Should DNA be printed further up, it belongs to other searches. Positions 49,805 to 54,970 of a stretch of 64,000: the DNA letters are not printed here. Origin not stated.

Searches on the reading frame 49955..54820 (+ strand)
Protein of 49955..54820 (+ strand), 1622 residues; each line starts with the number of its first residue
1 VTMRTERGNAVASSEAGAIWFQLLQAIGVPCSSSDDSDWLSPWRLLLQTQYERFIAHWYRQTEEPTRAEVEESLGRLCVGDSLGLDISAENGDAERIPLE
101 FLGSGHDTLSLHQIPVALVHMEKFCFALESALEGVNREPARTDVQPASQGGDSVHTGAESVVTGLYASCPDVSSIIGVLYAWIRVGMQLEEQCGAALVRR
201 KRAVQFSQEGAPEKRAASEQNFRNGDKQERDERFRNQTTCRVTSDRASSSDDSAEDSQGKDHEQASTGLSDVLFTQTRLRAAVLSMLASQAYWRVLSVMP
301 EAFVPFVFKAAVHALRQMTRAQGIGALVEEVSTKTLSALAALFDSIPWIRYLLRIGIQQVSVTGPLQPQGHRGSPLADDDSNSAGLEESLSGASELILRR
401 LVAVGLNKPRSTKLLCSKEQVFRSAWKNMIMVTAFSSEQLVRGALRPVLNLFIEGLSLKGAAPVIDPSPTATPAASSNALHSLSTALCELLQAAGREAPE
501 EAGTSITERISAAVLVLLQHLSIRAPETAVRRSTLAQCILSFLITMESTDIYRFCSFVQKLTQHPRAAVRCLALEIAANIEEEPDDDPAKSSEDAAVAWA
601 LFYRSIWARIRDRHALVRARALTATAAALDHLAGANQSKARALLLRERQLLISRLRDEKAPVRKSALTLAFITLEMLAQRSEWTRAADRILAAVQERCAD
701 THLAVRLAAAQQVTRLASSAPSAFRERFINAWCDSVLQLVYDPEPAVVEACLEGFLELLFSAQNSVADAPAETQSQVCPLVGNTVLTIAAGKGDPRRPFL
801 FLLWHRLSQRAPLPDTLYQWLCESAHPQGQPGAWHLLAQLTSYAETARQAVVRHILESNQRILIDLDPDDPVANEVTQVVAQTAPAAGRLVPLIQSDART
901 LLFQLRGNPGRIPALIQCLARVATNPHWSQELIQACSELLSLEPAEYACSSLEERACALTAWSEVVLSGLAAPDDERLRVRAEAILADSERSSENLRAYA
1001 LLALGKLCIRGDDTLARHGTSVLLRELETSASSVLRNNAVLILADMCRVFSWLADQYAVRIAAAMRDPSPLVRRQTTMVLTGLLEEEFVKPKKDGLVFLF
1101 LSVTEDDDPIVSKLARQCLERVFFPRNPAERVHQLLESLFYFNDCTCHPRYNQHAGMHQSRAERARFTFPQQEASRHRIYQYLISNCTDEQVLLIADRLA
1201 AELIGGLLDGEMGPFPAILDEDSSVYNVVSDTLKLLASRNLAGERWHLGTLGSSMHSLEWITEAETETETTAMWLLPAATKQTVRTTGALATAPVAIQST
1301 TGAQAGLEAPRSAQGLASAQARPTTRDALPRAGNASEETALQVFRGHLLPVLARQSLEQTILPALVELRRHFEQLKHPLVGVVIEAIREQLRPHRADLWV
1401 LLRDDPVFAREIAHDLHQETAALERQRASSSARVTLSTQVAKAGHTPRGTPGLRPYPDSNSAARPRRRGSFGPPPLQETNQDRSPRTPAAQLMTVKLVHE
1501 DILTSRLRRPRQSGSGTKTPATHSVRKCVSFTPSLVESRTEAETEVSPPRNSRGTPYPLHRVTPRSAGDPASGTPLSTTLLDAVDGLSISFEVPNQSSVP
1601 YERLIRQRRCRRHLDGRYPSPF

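Call 37: search_protein_families(library=pfam, proteins=[window:49955-54820:+], max_evalue=0.001)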
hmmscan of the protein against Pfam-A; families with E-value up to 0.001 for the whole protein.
window:49955-54820:+ (1622 aa): 3 families
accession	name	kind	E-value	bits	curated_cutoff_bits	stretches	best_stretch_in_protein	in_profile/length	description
PF12717.13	Cnd1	-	2.4e-16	60.6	26.4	1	1035-1199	2-141/162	non-SMC mitotic condensation complex subunit 1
PF01602.26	Adaptin_N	-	3.5e-07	29.6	37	1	970-1086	69-183/524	Adaptin N terminal region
PF20168.4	PDS5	-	5e-05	21.8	27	1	567-761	256-438/1053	Sister chromatid cohesion protein PDS5 protein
